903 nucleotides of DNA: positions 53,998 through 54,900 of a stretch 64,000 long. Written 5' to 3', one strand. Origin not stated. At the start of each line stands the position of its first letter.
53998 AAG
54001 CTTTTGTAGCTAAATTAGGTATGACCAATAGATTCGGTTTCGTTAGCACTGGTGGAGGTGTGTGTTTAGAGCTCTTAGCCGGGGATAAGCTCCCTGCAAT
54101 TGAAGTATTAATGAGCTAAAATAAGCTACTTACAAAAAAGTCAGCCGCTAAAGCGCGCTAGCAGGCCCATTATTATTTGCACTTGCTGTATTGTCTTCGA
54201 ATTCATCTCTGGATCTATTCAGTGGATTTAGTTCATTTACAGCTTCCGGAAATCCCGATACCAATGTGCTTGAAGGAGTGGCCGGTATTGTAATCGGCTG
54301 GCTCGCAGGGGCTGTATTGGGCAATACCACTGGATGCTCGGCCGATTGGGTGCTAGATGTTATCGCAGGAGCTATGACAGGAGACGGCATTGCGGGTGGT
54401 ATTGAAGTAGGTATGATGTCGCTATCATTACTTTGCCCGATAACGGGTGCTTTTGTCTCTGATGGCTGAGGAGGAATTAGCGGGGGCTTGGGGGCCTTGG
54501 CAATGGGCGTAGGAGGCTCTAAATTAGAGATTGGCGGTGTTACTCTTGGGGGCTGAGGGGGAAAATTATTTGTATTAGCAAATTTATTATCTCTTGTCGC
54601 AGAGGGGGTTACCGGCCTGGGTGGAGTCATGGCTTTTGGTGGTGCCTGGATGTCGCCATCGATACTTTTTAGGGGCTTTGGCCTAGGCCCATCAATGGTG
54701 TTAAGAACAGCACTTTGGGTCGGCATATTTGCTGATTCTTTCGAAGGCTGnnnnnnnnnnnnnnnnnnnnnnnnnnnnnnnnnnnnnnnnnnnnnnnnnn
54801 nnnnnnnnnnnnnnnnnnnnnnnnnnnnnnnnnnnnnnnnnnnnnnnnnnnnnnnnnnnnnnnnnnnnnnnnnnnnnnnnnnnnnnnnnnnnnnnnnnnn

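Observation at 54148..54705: Enolase fused to a Pro/Ser/Thr-rich C-terminal tail of about 185 residues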

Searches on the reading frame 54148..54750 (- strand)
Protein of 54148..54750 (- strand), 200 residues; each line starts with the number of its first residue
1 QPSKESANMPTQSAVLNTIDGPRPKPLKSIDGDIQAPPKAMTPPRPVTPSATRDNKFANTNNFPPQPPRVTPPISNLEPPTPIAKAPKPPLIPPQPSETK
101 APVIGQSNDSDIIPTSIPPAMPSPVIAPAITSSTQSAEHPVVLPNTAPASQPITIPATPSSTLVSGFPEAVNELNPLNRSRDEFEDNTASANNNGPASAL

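Call 41: search_protein_representatives(protein=window:54148-54750:-)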
Query: 200 residues. Proteins with E-value up to 0.001 (for the whole library): 0; up to 1e-10: 0; up to 1e-30: 0. The best 0 are listed.
